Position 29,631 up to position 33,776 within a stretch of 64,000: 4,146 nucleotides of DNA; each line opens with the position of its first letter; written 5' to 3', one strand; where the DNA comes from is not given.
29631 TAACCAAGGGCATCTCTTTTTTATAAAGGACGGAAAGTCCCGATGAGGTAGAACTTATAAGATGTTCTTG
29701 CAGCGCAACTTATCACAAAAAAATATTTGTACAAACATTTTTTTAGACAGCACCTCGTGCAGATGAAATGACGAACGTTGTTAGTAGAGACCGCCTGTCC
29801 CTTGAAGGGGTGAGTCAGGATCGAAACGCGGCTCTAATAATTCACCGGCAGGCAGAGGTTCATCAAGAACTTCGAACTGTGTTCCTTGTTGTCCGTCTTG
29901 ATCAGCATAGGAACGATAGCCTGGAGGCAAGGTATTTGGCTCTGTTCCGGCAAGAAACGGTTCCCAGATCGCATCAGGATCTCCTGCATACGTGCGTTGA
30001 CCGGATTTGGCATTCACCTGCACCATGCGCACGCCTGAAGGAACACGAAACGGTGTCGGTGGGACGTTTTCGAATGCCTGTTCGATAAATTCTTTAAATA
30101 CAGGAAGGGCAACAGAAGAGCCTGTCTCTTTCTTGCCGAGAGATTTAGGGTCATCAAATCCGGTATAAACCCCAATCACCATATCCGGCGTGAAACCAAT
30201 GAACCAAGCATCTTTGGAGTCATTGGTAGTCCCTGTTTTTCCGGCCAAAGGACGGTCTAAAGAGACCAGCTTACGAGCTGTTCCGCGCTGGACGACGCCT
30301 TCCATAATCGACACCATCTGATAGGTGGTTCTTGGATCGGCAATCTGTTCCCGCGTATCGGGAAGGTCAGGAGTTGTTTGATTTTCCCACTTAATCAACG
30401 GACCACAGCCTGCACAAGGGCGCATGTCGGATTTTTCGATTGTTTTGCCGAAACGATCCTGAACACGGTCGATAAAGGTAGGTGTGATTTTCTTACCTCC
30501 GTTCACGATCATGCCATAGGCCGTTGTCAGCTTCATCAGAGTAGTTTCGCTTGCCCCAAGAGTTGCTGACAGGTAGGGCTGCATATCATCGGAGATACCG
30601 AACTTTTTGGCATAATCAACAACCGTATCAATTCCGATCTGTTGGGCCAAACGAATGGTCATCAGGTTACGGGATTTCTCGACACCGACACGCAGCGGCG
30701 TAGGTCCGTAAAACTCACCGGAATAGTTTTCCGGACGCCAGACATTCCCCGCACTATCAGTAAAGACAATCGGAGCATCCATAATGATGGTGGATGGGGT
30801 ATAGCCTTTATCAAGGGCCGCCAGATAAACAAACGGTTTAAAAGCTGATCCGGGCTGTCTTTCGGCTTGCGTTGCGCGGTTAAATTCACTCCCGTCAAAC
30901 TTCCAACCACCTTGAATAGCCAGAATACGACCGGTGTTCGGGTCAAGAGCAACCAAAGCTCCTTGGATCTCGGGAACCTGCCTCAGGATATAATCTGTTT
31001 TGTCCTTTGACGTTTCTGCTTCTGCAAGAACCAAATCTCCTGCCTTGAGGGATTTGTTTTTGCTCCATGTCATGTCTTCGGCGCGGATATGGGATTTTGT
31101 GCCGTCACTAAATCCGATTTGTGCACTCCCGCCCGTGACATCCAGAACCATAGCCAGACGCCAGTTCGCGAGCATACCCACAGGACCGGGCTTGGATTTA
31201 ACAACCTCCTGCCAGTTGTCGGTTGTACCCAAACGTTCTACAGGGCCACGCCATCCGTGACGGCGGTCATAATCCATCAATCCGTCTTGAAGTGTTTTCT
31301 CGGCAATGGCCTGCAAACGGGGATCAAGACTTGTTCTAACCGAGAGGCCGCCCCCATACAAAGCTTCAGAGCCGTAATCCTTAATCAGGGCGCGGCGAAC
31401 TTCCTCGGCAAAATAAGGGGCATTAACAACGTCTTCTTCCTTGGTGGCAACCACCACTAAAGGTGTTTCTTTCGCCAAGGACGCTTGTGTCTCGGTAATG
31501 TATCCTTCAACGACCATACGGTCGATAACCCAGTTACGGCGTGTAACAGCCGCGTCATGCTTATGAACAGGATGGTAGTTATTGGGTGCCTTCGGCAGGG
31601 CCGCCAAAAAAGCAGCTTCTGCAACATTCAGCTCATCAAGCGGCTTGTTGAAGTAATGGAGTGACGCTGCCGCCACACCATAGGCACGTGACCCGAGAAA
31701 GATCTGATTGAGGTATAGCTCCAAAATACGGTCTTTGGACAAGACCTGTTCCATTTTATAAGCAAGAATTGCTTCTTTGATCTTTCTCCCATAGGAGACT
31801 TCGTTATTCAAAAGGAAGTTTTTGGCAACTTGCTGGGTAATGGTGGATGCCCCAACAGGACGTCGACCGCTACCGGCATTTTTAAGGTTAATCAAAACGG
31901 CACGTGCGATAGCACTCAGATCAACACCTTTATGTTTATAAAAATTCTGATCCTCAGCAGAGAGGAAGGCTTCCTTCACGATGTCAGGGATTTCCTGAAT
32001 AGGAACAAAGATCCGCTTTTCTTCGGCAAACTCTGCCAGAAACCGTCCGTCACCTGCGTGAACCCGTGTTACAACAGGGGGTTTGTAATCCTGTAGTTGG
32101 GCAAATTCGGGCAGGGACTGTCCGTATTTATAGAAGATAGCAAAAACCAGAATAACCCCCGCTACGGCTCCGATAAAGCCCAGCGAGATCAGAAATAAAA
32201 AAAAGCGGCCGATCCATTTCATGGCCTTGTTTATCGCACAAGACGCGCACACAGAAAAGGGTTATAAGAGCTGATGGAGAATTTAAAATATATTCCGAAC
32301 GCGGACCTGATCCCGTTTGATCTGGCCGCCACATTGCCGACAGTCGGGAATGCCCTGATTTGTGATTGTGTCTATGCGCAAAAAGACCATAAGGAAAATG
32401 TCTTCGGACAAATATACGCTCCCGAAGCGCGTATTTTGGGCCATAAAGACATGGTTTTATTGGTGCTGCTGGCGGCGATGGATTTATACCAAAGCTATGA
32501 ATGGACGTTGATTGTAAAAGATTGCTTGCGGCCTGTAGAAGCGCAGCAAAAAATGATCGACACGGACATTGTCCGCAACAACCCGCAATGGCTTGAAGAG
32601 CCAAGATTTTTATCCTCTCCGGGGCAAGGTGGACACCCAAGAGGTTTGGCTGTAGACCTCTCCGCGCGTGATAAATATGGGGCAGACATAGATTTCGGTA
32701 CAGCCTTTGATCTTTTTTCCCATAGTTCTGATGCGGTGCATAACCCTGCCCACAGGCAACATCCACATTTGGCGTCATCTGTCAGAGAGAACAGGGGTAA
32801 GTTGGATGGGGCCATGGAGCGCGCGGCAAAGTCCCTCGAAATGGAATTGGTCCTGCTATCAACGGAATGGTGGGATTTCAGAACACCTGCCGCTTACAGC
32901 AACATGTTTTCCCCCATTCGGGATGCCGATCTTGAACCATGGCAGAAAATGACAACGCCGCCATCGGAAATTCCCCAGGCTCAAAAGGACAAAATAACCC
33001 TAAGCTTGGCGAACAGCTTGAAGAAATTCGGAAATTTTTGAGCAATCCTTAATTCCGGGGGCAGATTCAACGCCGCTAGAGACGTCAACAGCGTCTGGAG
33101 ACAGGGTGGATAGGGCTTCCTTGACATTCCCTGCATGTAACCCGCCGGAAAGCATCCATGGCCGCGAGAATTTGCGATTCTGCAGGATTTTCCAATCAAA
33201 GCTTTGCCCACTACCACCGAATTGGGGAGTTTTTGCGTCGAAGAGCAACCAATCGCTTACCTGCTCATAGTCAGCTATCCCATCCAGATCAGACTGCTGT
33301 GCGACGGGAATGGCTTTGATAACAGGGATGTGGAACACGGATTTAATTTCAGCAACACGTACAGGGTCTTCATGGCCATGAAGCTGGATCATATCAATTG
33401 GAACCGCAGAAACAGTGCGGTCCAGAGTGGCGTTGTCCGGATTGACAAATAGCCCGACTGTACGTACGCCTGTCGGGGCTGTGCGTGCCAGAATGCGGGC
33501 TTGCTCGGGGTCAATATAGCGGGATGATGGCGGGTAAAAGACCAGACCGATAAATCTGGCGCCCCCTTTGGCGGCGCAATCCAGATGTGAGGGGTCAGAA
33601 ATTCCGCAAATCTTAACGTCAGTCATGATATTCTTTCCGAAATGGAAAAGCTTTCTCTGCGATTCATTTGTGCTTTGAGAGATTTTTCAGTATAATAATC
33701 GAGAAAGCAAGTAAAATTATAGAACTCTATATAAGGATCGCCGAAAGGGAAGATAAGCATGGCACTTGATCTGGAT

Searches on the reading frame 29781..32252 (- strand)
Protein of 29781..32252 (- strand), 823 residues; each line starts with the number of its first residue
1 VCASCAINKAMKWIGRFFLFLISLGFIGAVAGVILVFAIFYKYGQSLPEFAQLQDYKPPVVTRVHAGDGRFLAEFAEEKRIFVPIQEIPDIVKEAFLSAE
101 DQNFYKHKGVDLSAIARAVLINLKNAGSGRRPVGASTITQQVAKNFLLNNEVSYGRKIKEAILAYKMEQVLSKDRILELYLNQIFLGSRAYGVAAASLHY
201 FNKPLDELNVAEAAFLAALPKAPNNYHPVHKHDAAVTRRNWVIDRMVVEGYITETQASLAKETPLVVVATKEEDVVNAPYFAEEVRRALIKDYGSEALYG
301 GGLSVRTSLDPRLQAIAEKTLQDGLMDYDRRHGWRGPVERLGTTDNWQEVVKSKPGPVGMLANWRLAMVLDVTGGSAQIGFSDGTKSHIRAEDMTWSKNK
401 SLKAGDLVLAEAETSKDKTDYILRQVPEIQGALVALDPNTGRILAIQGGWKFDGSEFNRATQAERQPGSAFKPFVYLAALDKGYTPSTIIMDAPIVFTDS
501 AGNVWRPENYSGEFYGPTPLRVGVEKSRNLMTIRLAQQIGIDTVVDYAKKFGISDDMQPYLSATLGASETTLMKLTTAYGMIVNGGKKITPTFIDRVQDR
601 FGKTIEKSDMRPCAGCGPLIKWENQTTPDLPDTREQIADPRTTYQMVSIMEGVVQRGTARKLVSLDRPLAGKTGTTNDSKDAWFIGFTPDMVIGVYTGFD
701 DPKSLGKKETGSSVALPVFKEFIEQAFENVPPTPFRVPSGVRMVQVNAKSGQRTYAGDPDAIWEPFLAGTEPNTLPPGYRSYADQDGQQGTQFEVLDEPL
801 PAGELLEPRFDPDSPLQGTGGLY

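Call 16: search_protein_families(library=pfam, proteins=[window:29781-32252:-], max_evalue=0.001)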
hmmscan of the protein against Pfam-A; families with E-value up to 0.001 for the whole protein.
window:29781-32252:- (823 aa): 3 families
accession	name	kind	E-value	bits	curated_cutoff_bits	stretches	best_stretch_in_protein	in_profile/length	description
PF00912.28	Transgly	-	1.5e-63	213.9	27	1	69-246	2-177/178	Transglycosylase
PF00905.27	Transpeptidase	-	3.8e-36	125.2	22.1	1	431-723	1-298/299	Penicillin binding protein transpeptidase domain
PF17092.11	PCB_OB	-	3.4e-14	54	27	1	334-429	1-111/111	Penicillin-binding protein OB-like domain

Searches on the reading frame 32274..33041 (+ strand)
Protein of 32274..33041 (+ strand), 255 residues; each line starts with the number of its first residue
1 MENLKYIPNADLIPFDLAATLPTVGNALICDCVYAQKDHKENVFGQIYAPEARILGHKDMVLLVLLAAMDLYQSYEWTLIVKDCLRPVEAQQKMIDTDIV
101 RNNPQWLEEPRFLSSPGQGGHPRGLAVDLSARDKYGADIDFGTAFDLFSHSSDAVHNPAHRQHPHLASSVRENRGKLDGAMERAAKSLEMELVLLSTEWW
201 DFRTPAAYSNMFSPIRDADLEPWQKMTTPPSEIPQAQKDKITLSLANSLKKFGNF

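Call 15: search_protein_families(library=pfam, proteins=[window:32274-33041:+], max_evalue=0.001)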
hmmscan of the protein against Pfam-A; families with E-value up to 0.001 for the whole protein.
window:32274-33041:+ (255 aa): 1 family
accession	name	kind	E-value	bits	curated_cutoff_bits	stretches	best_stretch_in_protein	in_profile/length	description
PF01427.22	Peptidase_M15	-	8.9e-13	48.9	27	1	29-207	16-187/199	D-ala-D-ala dipeptidase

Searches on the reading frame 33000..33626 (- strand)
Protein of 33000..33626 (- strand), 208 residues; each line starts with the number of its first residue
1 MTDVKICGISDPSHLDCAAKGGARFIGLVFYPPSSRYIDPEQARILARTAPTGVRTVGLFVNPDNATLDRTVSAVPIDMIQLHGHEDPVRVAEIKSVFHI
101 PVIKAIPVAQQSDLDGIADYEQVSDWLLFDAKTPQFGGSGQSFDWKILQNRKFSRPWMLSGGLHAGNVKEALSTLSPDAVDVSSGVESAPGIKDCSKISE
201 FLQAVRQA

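Call 15: search_protein_families(library=pfam, proteins=[window:33000-33626:-], max_evalue=0.001)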
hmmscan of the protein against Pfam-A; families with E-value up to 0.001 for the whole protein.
window:33000-33626:- (208 aa): 1 family
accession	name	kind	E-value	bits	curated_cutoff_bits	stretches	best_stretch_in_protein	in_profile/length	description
PF00697.28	PRAI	-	8.9e-45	153.2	22.7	1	4-204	1-193/193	N-(5'phosphoribosyl)anthranilate (PRA) isomerase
